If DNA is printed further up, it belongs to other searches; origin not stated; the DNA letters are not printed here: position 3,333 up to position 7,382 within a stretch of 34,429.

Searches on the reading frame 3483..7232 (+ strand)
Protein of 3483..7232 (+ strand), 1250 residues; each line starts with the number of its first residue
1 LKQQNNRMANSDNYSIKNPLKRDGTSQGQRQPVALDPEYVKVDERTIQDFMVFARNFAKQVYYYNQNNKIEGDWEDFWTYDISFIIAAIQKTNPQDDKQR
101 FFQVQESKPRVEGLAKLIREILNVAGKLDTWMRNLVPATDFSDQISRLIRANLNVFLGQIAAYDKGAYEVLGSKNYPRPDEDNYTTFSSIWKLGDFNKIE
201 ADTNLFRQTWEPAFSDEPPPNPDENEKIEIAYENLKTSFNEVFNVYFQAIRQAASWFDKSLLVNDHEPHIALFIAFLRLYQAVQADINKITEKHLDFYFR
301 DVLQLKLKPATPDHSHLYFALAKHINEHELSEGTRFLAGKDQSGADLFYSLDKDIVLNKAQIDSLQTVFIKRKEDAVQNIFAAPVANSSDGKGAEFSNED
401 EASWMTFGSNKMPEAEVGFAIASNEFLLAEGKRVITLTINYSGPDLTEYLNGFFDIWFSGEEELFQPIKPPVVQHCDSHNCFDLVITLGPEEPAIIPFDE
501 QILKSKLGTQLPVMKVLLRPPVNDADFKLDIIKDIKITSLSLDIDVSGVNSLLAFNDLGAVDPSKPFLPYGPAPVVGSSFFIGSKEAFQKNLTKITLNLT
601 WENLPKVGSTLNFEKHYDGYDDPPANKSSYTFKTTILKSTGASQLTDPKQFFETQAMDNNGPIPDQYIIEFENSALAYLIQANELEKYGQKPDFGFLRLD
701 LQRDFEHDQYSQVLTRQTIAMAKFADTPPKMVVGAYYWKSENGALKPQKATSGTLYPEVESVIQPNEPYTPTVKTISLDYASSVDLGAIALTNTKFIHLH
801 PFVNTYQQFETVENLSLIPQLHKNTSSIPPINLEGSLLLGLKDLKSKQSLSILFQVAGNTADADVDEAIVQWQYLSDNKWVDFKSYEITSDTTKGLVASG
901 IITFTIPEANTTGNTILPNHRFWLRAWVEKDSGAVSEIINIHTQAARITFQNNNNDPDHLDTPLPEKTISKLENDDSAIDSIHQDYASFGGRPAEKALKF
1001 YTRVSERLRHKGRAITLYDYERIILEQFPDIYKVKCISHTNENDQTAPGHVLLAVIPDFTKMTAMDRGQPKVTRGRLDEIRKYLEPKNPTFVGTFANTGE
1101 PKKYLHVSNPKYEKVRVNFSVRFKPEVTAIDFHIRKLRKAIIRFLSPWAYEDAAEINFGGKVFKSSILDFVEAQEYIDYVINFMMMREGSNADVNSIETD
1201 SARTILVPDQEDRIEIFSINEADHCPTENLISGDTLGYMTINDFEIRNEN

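Call 5: search_protein_families(library=pfam, proteins=[window:3483-7232:+], max_evalue=0.01)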
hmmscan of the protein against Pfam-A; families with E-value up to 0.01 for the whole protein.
window:3483-7232:+ (1250 aa): 1 family
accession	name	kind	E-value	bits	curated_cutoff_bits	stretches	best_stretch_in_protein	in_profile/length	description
PF04865.19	Baseplate_J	-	0.00046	20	21.1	1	965-1088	81-192/255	Baseplate J-like protein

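Call 7: search_protein_families(library=ncbifam, proteins=[window:3483-7232:+], max_evalue=0.1)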
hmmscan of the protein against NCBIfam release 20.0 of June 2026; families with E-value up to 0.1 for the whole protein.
window:3483-7232:+ (1250 aa): 1 family
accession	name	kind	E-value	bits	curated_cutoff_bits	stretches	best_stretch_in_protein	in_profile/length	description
TIGR02243.1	TIGR02243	equivalog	5.2e-07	28.6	155.8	1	970-1167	460-640/659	putative baseplate assembly protein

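Call 42: search_solved_structures(query=window:3483-7232:+, max_evalue=0.001)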
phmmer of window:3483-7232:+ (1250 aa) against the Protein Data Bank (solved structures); distinct sequences matched with E-value up to 0.001: 6.
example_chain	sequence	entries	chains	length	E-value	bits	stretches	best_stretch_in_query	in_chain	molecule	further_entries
7b5h_AH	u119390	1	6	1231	1.8e-186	625.7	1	16-1246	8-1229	All3317 protein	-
7aeb_G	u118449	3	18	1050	6.7e-137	461.5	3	760-1201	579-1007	Baseplate_J domain-containing protein | Baseplate protein J-like domain-containing protein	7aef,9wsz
9rce_A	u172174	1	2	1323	1.6e-62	215.1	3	764-1151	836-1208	Baseplate protein J-like domain-containing protein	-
9qgl_A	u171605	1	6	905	8.7e-42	146.4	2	817-1199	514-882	Photorhabdus luminescens subsp. laumondii TTO1 complete genome segment 6/17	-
6j0n_J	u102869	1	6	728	2.5e-39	138.3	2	825-1214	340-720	Pvc11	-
6rao_I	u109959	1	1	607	6.2e-23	84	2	837-1184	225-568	Afp11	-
